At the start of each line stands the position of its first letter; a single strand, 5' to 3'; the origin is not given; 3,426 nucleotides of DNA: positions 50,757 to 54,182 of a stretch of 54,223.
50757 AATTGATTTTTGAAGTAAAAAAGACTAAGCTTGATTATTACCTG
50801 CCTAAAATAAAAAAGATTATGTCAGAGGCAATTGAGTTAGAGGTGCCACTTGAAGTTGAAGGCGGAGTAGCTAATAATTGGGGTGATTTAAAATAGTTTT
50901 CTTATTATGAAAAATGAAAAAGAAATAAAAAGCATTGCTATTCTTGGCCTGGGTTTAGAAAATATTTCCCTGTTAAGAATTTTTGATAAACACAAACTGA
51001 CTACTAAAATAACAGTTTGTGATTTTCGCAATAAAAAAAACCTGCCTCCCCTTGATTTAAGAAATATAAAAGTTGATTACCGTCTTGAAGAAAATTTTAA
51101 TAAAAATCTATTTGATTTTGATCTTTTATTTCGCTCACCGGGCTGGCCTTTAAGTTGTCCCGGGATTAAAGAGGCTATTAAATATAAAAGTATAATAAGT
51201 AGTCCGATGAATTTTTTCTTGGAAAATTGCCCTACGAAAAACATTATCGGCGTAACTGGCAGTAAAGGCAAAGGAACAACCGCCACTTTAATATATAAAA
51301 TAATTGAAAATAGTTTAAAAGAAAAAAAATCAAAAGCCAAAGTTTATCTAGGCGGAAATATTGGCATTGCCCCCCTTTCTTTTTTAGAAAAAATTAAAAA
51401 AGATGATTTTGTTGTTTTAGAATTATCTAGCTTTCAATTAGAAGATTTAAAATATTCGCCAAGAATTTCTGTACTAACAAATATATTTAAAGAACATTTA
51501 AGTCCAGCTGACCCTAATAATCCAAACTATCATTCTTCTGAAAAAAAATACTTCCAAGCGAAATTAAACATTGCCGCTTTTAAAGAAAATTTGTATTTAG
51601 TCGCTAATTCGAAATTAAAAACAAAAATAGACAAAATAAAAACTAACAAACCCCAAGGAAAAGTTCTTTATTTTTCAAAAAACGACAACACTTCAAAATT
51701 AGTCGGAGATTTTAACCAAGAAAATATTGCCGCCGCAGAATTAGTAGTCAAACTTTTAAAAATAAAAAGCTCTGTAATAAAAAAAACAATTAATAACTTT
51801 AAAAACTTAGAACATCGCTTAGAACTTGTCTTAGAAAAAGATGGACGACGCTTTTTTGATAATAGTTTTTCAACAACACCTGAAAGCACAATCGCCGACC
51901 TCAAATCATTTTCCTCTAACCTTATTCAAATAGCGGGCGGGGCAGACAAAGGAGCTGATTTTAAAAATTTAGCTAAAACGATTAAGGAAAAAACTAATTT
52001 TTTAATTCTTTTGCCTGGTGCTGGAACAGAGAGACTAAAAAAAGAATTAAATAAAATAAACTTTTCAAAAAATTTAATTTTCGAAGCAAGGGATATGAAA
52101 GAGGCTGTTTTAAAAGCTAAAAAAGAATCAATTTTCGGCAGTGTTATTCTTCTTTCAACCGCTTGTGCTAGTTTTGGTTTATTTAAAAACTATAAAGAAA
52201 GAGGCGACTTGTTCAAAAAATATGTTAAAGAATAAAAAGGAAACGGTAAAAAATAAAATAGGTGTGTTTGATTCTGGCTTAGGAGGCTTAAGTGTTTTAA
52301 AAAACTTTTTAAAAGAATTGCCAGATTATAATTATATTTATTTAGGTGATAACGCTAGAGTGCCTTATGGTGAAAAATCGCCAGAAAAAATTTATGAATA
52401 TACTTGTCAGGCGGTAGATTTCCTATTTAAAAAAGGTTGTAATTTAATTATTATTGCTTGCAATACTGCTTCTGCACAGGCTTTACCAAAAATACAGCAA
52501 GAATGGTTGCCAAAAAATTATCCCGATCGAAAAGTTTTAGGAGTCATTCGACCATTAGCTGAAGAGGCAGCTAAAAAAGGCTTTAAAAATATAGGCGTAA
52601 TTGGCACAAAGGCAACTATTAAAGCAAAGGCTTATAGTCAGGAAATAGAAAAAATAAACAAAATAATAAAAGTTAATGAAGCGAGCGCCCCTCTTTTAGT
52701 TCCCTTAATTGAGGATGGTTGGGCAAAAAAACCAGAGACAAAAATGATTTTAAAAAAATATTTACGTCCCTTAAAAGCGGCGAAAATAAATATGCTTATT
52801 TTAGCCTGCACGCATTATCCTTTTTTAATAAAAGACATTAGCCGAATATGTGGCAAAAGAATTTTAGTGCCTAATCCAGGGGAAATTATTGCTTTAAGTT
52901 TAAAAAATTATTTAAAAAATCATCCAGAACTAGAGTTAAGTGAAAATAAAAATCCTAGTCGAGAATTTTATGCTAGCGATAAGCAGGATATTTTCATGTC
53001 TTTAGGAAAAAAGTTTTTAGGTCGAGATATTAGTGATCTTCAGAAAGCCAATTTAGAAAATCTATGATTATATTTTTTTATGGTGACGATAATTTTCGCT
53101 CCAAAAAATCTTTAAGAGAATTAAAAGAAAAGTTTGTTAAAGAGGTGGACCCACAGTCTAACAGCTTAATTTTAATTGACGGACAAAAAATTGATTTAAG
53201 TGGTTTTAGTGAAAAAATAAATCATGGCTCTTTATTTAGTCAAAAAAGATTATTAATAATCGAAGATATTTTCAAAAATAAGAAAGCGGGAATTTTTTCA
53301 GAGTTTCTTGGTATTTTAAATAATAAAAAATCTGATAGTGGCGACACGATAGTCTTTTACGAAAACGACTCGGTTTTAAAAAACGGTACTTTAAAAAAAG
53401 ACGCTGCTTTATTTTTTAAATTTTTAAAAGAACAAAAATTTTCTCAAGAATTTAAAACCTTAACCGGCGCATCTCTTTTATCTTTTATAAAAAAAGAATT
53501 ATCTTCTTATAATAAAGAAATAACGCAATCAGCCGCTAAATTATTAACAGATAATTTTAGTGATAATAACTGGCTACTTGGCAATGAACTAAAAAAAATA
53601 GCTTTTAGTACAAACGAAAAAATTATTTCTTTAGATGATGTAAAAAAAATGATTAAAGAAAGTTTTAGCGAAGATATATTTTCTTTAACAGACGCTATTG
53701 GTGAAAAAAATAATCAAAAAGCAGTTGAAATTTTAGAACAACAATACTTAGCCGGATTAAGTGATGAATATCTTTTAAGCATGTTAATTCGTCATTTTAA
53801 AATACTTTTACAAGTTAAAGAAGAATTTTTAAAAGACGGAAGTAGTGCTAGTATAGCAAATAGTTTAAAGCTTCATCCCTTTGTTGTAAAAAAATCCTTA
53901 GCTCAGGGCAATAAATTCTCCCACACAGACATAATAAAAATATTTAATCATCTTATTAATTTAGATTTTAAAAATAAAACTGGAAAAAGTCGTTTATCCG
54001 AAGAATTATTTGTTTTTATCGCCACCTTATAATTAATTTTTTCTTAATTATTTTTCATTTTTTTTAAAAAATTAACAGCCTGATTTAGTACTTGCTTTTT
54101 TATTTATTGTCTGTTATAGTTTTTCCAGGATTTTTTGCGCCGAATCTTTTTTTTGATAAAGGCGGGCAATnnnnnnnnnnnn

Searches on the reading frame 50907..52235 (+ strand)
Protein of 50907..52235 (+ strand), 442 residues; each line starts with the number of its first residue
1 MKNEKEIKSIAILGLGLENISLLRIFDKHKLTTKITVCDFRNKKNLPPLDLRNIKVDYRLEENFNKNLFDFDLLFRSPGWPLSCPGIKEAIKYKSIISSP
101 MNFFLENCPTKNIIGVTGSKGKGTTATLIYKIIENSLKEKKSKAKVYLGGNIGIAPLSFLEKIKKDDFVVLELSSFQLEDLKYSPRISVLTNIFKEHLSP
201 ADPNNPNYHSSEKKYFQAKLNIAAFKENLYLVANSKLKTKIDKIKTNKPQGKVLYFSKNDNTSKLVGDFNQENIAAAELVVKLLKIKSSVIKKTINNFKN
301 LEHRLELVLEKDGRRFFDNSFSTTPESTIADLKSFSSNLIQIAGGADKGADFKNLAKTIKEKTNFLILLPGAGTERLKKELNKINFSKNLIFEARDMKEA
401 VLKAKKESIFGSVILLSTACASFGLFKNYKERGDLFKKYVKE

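Call 45: search_protein_families(library=pfam, proteins=[window:50907-52235:+], max_evalue=0.001)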
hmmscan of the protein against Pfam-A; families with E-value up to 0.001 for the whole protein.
window:50907-52235:+ (442 aa): 3 families
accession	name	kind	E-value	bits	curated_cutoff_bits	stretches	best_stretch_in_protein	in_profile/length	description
PF08245.18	Mur_ligase_M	-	3.6e-16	60.2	24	1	116-270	1-159/200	Mur ligase middle domain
PF21799.2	MurD-like_N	-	2.8e-07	31.1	27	1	8-93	1-82/88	Mur ligase MurD-like, N-terminal domain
PF02875.26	Mur_ligase_C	-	4.4e-06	28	28.4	1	303-419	1-126/127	Mur ligase, glutamate ligase domain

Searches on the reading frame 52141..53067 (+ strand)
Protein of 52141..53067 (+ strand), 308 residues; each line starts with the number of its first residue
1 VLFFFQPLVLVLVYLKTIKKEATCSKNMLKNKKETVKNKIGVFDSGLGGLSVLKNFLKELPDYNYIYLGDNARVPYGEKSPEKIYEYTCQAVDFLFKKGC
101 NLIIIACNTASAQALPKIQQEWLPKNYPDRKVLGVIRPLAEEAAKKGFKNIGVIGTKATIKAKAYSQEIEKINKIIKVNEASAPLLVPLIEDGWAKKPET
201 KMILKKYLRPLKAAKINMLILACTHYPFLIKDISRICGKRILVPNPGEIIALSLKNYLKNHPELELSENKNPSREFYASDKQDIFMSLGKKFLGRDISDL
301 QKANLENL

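Call 45: search_protein_families(library=pfam, proteins=[window:52141-53067:+], max_evalue=0.001)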
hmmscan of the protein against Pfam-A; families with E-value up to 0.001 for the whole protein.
window:52141-53067:+ (308 aa): 1 family
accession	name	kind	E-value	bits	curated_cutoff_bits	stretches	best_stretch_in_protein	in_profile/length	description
PF01177.27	Asp_Glu_race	-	2.2e-16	60.7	31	1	60-242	25-201/211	Asp/Glu/Hydantoin racemase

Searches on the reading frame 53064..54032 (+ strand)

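Call 45: search_protein_families(library=pfam, proteins=[window:53064-54032:+], max_evalue=0.001)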
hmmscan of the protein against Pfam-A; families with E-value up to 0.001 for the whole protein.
window:53064-54032:+ (322 aa): 1 family
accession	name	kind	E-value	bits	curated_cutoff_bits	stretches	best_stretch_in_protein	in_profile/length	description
PF21694.2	DNA_pol3_delta_C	-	8.8e-25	87.5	27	1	203-316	2-117/121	DNA polymerase III delta subunit, C-terminal domain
